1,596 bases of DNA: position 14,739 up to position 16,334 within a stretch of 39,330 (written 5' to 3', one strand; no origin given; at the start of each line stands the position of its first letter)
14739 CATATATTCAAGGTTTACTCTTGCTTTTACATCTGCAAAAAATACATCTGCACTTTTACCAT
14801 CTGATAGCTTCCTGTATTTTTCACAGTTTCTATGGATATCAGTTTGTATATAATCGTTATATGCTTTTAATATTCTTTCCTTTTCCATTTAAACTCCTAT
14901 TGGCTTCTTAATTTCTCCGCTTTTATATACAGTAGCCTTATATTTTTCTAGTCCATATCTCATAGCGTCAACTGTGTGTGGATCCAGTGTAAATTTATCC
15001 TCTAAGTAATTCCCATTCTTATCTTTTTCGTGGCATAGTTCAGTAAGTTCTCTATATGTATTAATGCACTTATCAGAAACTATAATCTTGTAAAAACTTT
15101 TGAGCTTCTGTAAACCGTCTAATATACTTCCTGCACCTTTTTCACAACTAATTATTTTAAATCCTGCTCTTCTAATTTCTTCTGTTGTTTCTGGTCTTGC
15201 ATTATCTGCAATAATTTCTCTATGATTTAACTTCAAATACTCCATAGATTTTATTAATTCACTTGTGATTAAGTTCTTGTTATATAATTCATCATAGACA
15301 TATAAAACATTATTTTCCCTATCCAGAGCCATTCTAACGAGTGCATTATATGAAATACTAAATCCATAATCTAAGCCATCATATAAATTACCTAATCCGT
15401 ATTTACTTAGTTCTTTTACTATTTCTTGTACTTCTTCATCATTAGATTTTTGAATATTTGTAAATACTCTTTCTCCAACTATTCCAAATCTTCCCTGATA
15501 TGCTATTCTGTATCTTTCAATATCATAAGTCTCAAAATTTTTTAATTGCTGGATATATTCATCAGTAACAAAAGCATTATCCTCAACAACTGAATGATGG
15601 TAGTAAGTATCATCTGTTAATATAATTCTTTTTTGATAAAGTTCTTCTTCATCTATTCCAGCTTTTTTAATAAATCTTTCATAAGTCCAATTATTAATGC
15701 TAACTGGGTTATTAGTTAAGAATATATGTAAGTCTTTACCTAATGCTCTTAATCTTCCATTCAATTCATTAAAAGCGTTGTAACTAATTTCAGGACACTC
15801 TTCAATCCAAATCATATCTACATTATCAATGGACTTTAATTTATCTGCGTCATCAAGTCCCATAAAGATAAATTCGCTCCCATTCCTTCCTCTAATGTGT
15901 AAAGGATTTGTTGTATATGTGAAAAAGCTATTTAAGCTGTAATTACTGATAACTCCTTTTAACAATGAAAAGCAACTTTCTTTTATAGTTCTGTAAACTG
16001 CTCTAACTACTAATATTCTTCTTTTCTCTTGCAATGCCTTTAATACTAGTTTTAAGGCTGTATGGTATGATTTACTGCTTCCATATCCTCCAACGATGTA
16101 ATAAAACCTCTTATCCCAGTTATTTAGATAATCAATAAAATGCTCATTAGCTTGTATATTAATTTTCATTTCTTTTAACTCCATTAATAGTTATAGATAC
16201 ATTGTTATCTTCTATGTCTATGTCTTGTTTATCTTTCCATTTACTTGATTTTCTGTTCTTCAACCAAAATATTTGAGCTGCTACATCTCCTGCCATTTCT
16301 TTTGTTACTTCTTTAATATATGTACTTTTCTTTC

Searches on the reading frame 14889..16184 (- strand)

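Call 77: search_protein_families(library=phrogs, proteins=[window:14889-16184:-], max_evalue=0.001)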
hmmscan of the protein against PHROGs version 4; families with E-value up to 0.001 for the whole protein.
window:14889-16184:- (431 aa): 7 families
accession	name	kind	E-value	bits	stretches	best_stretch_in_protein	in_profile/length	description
phrog_2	-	head and packaging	2.6e-50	173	1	15-422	272-600/807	terminase large subunit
phrog_3717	-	head and packaging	8.2e-49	167.5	1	6-281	5-266/277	terminase large subunit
phrog_5653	-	head and packaging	6.8e-29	102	1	239-418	9-183/199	terminase large subunit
phrog_6672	-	head and packaging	1.3e-26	93.9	1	291-417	4-131/145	terminase large subunit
phrog_8711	-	head and packaging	4.6e-08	34.1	1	5-88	6-89/89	terminase large subunit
phrog_979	-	head and packaging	3.1e-05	23.8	1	18-189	160-337/642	terminase large subunit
phrog_10250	-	head and packaging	0.00064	20.5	0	266-424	45-224/228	terminase large subunit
